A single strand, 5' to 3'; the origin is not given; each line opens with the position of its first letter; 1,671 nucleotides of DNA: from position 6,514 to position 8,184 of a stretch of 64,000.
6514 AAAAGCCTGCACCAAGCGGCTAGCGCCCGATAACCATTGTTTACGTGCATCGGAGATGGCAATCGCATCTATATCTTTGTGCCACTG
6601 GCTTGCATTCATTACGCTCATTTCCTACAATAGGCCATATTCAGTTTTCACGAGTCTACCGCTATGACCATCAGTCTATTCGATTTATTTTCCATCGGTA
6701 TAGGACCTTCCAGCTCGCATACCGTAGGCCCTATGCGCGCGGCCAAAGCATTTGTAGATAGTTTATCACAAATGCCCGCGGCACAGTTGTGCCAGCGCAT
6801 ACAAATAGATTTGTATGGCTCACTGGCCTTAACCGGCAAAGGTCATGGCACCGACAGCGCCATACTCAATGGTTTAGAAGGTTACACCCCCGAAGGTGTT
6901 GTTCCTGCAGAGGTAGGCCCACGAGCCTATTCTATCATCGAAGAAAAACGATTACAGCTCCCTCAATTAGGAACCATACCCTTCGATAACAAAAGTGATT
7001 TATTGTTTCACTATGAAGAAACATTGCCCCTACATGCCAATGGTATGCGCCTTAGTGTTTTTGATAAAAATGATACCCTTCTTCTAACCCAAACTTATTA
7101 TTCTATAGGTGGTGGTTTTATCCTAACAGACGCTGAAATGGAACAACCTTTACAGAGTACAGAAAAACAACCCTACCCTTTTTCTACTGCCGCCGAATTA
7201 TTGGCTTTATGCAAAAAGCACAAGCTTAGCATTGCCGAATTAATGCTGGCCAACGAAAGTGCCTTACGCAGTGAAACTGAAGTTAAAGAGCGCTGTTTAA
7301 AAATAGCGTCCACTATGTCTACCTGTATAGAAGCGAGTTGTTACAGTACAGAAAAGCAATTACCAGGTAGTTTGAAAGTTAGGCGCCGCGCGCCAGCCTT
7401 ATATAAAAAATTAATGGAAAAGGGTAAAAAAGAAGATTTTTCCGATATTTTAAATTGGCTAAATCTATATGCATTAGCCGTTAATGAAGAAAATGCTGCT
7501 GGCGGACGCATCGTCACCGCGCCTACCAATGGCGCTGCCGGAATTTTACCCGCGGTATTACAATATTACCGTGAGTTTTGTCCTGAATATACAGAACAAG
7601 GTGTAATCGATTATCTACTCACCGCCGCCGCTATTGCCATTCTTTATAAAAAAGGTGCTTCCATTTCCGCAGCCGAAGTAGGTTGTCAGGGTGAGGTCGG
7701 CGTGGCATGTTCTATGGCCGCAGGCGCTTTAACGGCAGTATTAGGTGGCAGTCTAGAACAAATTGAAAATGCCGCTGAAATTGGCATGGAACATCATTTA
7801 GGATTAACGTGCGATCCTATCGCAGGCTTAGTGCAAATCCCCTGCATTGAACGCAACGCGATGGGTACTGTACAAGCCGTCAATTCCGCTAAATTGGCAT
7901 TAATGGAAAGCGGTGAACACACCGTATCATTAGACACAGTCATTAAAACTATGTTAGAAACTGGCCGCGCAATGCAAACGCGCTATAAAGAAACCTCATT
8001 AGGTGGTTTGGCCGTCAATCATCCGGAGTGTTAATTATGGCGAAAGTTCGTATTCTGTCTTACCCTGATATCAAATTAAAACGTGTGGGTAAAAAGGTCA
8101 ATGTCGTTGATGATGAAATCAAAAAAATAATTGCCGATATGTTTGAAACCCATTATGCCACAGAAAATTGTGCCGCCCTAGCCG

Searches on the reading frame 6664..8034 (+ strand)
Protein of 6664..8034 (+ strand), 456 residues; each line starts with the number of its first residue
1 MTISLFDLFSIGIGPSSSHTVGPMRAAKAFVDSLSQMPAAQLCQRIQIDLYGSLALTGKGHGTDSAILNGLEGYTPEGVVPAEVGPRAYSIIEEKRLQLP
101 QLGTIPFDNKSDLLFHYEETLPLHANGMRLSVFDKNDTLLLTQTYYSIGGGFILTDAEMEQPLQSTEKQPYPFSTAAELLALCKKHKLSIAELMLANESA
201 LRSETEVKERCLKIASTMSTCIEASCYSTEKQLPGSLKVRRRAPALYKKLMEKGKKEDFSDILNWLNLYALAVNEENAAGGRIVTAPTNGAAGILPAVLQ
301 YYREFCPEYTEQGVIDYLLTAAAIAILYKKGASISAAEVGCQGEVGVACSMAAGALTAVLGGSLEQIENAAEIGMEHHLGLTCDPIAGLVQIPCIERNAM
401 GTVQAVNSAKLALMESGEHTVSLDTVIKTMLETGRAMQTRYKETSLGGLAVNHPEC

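Call 75: search_protein_families(library=pfam, proteins=[window:6664-8034:+], max_evalue=0.00001)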
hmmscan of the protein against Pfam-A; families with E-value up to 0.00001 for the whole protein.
window:6664-8034:+ (456 aa): 2 families
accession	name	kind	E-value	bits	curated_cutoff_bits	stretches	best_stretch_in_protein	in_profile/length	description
PF03313.21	SDH_alpha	-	9.5e-87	291.4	26.4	1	185-450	1-260/260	Serine dehydratase alpha chain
PF03315.21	SDH_beta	-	2.7e-58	197.1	26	1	4-157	1-154/155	Serine dehydratase beta chain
